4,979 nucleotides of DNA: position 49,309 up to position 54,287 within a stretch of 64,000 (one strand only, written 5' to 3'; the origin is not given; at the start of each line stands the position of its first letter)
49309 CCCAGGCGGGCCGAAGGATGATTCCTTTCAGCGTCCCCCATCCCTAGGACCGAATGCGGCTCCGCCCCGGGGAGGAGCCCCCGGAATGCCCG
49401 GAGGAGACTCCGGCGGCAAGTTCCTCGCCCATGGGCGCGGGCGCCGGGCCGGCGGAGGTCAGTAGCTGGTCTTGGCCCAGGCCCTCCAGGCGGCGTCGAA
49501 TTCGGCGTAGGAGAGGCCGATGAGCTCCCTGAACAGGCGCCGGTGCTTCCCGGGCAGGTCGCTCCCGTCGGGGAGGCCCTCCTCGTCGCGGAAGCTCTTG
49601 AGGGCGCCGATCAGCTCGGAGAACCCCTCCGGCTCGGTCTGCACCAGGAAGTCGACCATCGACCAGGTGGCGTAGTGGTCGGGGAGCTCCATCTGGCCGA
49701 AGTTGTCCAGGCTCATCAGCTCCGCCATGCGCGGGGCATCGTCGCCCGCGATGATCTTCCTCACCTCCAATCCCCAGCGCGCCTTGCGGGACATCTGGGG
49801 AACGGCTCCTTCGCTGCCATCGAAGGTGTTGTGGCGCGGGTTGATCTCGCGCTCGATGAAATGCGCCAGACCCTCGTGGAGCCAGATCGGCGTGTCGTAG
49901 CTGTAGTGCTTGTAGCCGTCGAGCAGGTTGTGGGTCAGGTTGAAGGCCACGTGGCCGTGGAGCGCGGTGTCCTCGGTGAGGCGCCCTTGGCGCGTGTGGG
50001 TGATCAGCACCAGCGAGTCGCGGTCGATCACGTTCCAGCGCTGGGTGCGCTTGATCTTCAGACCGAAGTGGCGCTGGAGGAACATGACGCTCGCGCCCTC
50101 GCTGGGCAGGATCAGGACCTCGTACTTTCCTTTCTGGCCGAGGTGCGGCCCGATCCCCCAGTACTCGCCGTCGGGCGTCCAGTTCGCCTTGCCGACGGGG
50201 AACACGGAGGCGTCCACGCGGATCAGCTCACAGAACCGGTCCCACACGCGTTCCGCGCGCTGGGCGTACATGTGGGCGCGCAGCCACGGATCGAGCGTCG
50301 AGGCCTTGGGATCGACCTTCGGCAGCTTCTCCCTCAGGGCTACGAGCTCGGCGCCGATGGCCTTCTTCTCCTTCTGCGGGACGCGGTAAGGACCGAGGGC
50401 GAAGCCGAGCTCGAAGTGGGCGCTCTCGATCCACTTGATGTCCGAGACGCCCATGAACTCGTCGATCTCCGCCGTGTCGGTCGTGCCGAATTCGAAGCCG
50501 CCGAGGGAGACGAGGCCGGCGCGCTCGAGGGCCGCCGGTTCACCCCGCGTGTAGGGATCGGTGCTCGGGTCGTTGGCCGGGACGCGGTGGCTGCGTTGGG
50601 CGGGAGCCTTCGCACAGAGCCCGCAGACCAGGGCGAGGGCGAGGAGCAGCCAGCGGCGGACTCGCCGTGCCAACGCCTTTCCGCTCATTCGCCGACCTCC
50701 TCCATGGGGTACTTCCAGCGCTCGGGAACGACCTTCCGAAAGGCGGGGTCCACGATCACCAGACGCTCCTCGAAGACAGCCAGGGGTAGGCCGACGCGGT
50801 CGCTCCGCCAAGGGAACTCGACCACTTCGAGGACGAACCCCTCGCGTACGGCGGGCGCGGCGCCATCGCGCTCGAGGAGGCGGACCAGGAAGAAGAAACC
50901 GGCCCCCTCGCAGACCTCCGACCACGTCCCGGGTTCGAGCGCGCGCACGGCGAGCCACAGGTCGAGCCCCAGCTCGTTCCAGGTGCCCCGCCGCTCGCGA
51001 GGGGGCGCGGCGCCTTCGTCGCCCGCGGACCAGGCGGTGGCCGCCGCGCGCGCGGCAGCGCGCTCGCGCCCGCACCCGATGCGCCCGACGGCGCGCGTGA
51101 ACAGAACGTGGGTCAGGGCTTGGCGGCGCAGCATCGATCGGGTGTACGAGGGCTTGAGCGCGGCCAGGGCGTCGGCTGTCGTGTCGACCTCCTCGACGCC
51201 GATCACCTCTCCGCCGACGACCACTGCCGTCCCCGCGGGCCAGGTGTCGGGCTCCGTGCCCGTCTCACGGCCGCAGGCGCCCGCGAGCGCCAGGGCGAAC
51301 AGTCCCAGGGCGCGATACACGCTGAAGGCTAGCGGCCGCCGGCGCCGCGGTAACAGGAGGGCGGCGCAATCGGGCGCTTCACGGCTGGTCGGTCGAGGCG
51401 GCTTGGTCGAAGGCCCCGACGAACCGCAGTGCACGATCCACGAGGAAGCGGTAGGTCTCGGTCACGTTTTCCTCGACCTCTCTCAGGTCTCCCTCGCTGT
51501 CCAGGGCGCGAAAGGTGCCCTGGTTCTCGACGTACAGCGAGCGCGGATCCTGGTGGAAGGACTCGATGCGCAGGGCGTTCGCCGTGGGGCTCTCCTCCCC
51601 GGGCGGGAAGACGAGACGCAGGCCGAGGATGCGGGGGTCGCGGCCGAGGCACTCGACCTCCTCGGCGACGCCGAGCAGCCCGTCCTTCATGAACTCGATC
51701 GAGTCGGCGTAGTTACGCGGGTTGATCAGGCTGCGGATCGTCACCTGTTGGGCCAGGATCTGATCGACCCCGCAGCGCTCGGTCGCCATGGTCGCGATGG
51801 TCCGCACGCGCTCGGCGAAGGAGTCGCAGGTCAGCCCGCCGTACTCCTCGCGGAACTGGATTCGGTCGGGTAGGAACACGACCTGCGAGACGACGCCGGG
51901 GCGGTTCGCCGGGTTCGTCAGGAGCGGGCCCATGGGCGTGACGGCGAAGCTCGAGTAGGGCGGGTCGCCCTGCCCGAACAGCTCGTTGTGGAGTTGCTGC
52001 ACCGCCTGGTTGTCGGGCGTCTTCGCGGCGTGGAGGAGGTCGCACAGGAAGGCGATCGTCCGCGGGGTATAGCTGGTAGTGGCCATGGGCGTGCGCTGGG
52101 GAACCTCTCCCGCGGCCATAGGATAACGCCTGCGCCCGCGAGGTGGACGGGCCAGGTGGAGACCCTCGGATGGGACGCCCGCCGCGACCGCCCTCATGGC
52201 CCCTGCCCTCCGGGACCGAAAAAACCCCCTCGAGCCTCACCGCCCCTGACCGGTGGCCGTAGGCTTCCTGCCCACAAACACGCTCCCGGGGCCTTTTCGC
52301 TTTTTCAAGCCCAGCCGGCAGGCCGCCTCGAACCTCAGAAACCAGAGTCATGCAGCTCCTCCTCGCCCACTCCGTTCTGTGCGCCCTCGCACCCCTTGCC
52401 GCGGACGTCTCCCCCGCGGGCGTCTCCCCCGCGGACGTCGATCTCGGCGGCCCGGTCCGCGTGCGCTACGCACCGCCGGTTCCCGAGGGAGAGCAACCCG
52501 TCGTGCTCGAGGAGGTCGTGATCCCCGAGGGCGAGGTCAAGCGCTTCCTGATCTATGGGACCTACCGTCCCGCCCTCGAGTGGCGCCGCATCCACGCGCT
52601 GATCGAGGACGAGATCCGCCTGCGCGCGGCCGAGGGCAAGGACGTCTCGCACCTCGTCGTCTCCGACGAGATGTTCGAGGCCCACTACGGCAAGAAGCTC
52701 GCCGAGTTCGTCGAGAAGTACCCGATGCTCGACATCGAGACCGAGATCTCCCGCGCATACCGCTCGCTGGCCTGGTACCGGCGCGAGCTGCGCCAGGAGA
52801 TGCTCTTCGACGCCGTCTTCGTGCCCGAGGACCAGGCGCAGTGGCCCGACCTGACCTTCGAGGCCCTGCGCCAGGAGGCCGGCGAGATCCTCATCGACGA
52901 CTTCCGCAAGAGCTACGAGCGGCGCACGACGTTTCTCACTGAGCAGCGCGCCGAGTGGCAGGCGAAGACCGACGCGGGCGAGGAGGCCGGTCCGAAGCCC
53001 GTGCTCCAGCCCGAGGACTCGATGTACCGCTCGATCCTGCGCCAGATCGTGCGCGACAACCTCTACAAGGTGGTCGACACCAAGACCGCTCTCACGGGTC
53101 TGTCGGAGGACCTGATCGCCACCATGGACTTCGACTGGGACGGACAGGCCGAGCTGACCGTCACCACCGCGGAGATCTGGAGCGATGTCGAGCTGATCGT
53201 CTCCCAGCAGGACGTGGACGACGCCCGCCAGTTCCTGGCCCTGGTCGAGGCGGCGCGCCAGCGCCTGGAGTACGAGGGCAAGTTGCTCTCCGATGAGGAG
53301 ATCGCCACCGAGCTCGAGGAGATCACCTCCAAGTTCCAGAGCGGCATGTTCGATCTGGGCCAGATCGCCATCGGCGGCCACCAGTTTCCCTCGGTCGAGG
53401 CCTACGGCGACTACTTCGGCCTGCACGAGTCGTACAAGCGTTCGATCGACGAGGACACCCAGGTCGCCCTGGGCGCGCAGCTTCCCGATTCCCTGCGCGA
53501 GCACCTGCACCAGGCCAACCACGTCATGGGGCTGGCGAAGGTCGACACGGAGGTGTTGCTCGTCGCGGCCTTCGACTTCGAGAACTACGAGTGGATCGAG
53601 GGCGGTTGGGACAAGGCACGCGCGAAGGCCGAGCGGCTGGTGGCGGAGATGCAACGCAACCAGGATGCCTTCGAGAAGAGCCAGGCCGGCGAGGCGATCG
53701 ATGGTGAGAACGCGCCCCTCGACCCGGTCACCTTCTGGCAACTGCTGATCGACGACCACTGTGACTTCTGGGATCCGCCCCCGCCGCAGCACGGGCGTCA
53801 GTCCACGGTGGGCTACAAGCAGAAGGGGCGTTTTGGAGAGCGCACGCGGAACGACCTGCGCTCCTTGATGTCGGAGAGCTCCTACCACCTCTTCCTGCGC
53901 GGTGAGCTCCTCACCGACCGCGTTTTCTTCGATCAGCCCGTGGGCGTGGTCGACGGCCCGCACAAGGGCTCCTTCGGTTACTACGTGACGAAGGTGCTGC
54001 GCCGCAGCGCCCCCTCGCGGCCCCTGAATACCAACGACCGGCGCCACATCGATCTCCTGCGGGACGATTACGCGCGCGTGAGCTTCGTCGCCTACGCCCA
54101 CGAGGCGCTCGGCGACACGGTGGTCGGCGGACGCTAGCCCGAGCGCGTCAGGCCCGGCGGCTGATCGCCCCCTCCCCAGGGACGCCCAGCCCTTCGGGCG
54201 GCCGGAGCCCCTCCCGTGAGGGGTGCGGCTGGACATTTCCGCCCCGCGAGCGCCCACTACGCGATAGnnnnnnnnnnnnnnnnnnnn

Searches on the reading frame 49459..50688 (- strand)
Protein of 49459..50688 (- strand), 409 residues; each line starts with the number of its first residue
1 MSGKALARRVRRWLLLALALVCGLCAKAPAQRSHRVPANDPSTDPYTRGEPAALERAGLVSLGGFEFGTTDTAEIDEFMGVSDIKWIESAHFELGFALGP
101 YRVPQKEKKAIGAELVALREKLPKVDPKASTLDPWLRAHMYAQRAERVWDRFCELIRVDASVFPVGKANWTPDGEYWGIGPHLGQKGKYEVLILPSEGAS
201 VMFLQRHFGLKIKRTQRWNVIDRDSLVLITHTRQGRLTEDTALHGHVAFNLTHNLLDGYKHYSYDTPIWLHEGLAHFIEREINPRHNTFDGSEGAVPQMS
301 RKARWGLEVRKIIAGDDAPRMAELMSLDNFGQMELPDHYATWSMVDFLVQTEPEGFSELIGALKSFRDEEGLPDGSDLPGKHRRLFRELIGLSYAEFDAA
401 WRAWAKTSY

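Call 47: search_solved_structures(query=A3, max_evalue=10)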
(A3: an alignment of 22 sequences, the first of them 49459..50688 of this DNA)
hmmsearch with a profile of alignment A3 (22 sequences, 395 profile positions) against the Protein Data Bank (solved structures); distinct sequences matched with E-value up to 10: 0.

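Call 49: search_protein_families(library=pfam, alignment_id=A3, max_evalue=1)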
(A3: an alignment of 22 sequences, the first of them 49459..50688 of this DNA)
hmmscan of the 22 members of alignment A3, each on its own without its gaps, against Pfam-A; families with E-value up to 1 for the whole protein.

A. member 1, window:49459-50688:- (409 aa): 4 families
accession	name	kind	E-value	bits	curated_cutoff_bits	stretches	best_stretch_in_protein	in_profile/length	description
PF07607.17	DUF1570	-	0.005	17.6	22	1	260-361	20-120/129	Protein of unknown function (DUF1570)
PF07533.21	BRK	-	0.09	12.9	23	0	311-325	16-30/44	BRK domain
PF13801.11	Metal_resist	-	0.14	12.7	29.2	0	14-48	3-34/125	Heavy-metal resistance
PF13485.12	Peptidase_MA_2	-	0.25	11.6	32.4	0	247-289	70-113/201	Peptidase MA superfamily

B. families by the number of members that match (of 22 scanned): 8 families
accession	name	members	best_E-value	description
PF07607.17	DUF1570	12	0.00018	Protein of unknown function (DUF1570)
PF13485.12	Peptidase_MA_2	3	0.015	Peptidase MA superfamily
PF12098.13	DUF3574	2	0.035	Protein of unknown function (DUF3574)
PF02646.22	RmuC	1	0.073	RmuC family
PF07533.21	BRK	1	0.09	BRK domain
PF13801.11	Metal_resist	1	0.14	Heavy-metal resistance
PF02183.23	HALZ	1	0.18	Homeobox associated leucine zipper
PF03248.18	Rer1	1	0.21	Rer1 family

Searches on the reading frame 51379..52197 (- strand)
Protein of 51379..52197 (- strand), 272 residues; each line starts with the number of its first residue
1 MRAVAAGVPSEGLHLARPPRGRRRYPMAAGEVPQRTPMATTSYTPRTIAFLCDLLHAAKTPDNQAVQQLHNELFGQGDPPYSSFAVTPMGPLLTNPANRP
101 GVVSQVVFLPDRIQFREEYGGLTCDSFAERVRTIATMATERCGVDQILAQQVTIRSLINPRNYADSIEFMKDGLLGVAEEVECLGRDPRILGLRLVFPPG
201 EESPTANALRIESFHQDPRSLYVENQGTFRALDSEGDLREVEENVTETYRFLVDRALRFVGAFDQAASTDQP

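Call 6: search_protein_families(library=pfam, proteins=[window:51379-52197:-], max_evalue=0.001)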
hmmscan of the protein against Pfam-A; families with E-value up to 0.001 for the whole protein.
window:51379-52197:- (272 aa): 0 families

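Call 9: search_protein_families(library=ncbifam, proteins=[window:51379-52197:-], max_evalue=0.001)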
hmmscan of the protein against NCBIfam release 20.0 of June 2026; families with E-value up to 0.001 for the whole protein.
window:51379-52197:- (272 aa): 0 families

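Call 46: search_solved_structures(query=A2, max_evalue=10)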
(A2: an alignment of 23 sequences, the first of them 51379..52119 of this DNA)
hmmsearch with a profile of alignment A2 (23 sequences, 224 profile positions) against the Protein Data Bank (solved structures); distinct sequences matched with E-value up to 10: 0.

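Call 50: search_protein_families(library=pfam, alignment_id=A2, max_evalue=1)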
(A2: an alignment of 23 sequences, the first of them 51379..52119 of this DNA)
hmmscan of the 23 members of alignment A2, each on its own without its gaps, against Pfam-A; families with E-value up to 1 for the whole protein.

A. member 1, window:51379-52119:- (246 aa): 1 family
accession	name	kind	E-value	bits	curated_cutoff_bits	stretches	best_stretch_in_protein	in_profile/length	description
PF10644.15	Misat_Tub_SegII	-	0.27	12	26.5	0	191-219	57-85/115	Misato Segment II tubulin-like domain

B. families by the number of members that match (of 23 scanned): 4 families
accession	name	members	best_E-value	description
PF00317.26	Ribonuc_red_lgN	3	0.015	Ribonucleotide reductase, all-alpha domain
PF09327.17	Phage_Tail_Tip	1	0.16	Bacteriophage tail tip fiber protein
PF21907.4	SAM_CEP-1_C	1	0.2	CEP-1 C-terminal SAM domain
PF10644.15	Misat_Tub_SegII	1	0.27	Misato Segment II tubulin-like domain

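Call 52: find_homologous_proteins(query=window:51379-52119:-, max_evalue=0.00001)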
Query window:51379-52119:- (246 aa): 189 proteins with E <= 0.00001 among 686 candidates; the best 120 are listed.
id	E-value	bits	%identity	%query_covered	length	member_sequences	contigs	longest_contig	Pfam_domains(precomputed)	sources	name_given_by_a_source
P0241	4.4e-153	526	100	96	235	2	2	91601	-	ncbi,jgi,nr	ncbi:MAG: hypothetical protein CMJ84_06840 [Planctomycetes bacterium]|jgi:hypothetical protein|nr:hy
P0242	2.3e-135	467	88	96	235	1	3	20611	-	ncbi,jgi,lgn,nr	ncbi:MAG: hypothetical protein QF903_10110 [Planctomycetota bacterium]|jgi:hypothetical protein|nr:h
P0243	1.4e-129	449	86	96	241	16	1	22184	-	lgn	-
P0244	2.5e-89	317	63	92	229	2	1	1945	-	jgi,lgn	-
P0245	1.6e-82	295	58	91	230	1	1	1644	-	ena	-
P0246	1.6e-79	285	58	92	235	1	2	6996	-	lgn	-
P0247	5.9e-79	283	56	95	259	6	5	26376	-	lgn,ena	-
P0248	7.9e-78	279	55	91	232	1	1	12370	-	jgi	jgi:hypothetical protein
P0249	1.4e-76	275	55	93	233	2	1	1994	-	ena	-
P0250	2.1e-76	275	54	91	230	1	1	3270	-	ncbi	-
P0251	4.6e-76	273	56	93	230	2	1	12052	-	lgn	-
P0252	5.7e-76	273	56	90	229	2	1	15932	-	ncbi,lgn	-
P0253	2.0e-75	271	55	90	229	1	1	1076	-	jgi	jgi:hypothetical protein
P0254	3.7e-75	270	57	90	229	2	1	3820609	-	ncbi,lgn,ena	-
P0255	5.4e-75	270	56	92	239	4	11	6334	-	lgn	-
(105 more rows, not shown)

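Call 67: predict_structure(alignment_id=A5)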
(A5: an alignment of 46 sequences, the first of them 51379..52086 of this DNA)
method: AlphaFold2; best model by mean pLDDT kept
length: 235 residues; sequences in the alignment: 46
mean_pLDDT: 94.1   pTM: 0.90
mean pLDDT of the five models: 94.1, 92.9, 92.8, 91.6, 87.0
residues with pLDDT >= 90: 212; 70-90: 15; 50-70: 4; < 50: 4
segments of 3 or more residues with pLDDT < 50: none
pLDDT, mean of each block of 10 residues (from residue 1): 79 98 98 97 97 96 95 98 96 98 95 98 96 95 93 96 92 97 98 89 97 97 92 54
secondary structure, 60 per line:
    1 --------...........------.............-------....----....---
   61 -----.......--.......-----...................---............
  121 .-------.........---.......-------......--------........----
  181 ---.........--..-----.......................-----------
elements in order: E9-19 H26-38 E46-49 E54-57 E66-72 E75-81 H87-105 E109-121 H129-137 H141-147 E155-160 E169-176 E184-192 H202-224

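Call 71: fold_search(model_id=the predicted structure, library=pdb)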
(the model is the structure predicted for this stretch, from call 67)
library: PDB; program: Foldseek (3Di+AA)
matches with E <= 10: 1244; with E <= 0.001: 3
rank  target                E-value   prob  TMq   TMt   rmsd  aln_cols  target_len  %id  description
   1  9k3b_U                3.2e-04  1.00  0.40  0.51  11.0       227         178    7  Human RNA Polymerase III de novo transcribing complex 10 overall (TC10-overall) (released 2025-04-16)
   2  6e24                  4.6e-04  1.00  0.39  0.41  10.9       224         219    9  Ternary structure of c-Myc-TBP-TAF1 (released 2019-10-02)
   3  6e16                  5.5e-04  1.00  0.37  0.39  10.8       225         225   10  Ternary structure of c-Myc-TBP-TAF1 (released 2019-10-02)
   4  6bm7_E                1.1e-03  0.96  0.30  0.25  18.9       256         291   12  Crystal structure of Trypanosoma brucei AdoMetDC/prozyme heterodimer in complex with pyrimidineamine inhibitor UTSAM56 (released 2018-01-03)
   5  2ns9_B                2.2e-03  0.30  0.16  0.21  18.8       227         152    7  Crystal structure of protein APE2225 from Aeropyrum pernix K1, Pfam COXG (released 2006-11-14)
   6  2ns9_A                1.6e-02  0.18  0.15  0.21  19.9       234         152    6  Crystal structure of protein APE2225 from Aeropyrum pernix K1, Pfam COXG (released 2006-11-14)
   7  2j0w                  2.0e-02  0.33  0.20  0.12  11.9       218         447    8  Crystal structure of E. coli aspartokinase III in complex with aspartate and ADP (R-state) (released 2006-08-10)
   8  6iez                  2.1e-02  0.06  0.13  0.14  22.9       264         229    9  Crystal structure of CERT START domain in complex with compound B16 (released 2019-02-27)
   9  6le0_D                2.7e-02  0.13  0.15  0.17  15.8       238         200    8  A nonspecific heme-binding cyclase catalyzes [4 + 2] cycloaddition during neoabyssomicin biosynthesis (released 2020-11-25)
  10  5xlm_B                2.8e-02  0.15  0.14  0.22  18.4       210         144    7  Monomer form of M.tuberculosis PknI sensor domain (released 2018-05-16)
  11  5zyi                  3.0e-02  0.09  0.12  0.13  23.5       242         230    7  Crystal structure of CERT START domain in complex with compound E16 (released 2019-02-27)
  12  2ffs_A                3.4e-02  0.21  0.20  0.28  19.4       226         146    9  Structure of PR10-allergen-like protein PA1206 from Pseudomonas aeruginosa PAO1 (released 2006-01-10)
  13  3ab2_H                3.6e-02  0.21  0.19  0.26  14.3       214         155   13  Crystal structure of aspartate kinase from Corynebacterium glutamicum in complex with threonine (released 2010-06-23)
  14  6c84_A                3.8e-02  0.30  0.13  0.07  13.9        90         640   11  Crystal structure of PBP5 from Enterococcus faecium (released 2019-02-06)
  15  3n0q                  3.8e-02  0.18  0.17  0.11  15.4       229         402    9  Crystal structure of a Putative aromatic-ring hydroxylating dioxygenase (TM1040_3219) from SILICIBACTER SP. TM1040 at 1. (released 2010-06-09)
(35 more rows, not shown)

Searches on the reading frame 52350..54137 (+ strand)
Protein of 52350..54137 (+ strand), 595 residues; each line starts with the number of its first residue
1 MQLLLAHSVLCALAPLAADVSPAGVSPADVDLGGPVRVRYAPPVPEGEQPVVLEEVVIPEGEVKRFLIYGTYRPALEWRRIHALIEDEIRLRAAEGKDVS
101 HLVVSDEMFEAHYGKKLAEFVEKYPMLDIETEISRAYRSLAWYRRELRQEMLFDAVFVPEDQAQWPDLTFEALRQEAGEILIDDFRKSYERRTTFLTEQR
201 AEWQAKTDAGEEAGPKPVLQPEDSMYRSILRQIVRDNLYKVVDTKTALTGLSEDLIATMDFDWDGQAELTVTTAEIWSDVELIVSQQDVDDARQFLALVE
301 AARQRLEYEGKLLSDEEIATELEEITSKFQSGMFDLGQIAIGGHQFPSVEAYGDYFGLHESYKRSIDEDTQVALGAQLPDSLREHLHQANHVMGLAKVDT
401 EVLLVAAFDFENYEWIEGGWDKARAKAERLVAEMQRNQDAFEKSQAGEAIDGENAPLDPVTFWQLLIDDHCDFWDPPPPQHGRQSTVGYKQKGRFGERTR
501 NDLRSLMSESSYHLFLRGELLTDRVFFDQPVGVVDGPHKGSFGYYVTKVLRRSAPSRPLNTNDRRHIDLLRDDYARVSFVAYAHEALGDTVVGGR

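Call 6: search_protein_families(library=pfam, proteins=[window:52350-54137:+], max_evalue=0.001)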
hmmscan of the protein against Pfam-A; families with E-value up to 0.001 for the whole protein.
window:52350-54137:+ (595 aa): 0 families

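Call 9: search_protein_families(library=ncbifam, proteins=[window:52350-54137:+], max_evalue=0.001)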
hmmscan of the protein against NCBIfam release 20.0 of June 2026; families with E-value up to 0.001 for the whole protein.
window:52350-54137:+ (595 aa): 0 families

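Call 48: search_solved_structures(query=A4, max_evalue=10)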
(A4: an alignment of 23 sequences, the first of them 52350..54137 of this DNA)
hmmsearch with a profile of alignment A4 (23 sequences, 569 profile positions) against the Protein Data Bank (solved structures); distinct sequences matched with E-value up to 10: 5.
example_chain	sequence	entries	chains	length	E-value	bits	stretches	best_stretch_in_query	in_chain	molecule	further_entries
2jq3_A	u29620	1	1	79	0.45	12.3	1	403-449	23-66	Apolipoprotein C-III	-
1jns_A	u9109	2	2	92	0.49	12.1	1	497-527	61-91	PEPTIDYL-PROLYL CIS-TRANS ISOMERASE C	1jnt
8sot_A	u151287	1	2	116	0.81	11.4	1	493-529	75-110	Basic membrane protein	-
2m08_A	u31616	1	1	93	1.7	10.3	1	502-523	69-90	PpiC-type peptidyl-prolyl cis-trans isomerase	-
5lnx_A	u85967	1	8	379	2.3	9.9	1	188-229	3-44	Acyl-CoA dehydrogenase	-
